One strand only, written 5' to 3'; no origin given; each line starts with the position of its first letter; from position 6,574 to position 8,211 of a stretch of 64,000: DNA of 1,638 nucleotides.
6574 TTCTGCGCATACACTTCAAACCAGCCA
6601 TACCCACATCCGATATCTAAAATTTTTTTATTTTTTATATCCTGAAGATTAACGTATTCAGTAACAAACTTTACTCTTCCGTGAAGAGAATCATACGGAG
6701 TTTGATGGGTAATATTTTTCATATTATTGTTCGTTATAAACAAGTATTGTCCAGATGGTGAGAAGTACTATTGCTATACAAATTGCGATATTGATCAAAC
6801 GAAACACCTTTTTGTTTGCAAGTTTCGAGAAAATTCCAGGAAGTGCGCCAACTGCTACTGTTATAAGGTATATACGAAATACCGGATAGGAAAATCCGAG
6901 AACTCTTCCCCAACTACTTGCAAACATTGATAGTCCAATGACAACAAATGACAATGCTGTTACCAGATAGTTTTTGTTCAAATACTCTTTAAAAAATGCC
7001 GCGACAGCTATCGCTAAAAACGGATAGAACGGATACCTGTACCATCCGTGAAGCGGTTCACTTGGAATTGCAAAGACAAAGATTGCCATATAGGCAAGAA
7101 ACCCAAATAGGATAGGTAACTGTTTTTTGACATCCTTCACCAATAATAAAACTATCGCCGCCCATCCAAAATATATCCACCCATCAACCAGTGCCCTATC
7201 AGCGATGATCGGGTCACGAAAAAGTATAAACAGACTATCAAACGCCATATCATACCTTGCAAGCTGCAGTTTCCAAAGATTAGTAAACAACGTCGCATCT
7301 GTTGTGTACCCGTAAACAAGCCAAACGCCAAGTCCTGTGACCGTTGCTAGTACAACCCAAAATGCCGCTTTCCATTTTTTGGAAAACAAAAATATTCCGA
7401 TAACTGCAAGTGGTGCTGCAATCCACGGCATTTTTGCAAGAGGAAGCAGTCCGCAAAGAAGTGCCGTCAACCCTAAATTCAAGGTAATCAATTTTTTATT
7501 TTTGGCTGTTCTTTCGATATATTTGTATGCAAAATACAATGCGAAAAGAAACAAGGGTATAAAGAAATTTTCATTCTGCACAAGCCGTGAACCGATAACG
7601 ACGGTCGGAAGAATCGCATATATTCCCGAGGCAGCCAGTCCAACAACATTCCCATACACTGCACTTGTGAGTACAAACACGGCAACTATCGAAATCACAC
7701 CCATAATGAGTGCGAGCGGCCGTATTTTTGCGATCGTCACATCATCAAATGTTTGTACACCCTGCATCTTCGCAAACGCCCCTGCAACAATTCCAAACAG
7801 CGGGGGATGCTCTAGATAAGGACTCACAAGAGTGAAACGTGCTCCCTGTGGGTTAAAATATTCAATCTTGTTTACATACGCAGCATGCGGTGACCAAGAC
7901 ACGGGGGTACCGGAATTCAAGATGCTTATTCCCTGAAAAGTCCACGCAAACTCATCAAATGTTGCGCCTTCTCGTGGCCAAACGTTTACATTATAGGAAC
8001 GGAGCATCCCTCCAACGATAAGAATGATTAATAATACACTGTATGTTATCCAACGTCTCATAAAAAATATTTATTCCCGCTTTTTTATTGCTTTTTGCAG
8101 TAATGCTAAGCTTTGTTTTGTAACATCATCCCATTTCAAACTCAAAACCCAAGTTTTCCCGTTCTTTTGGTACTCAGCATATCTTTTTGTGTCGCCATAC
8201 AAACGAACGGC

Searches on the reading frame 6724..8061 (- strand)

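Call 12: search_protein_families(library=pfam, proteins=[window:6724-8061:-], max_evalue=0.01)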
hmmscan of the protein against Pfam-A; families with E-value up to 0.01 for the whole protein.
window:6724-8061:- (445 aa): 1 family
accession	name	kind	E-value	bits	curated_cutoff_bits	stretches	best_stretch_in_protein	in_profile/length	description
PF13231.12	PMT_2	-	2e-10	41.5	26.1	1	85-245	2-152/160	Dolichyl-phosphate-mannose-protein mannosyltransferase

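Call 55: search_protein_families(library=ncbifam, proteins=[window:6724-8061:-], max_evalue=0.001)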
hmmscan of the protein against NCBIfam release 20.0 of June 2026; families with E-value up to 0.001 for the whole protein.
window:6724-8061:- (445 aa): 0 families
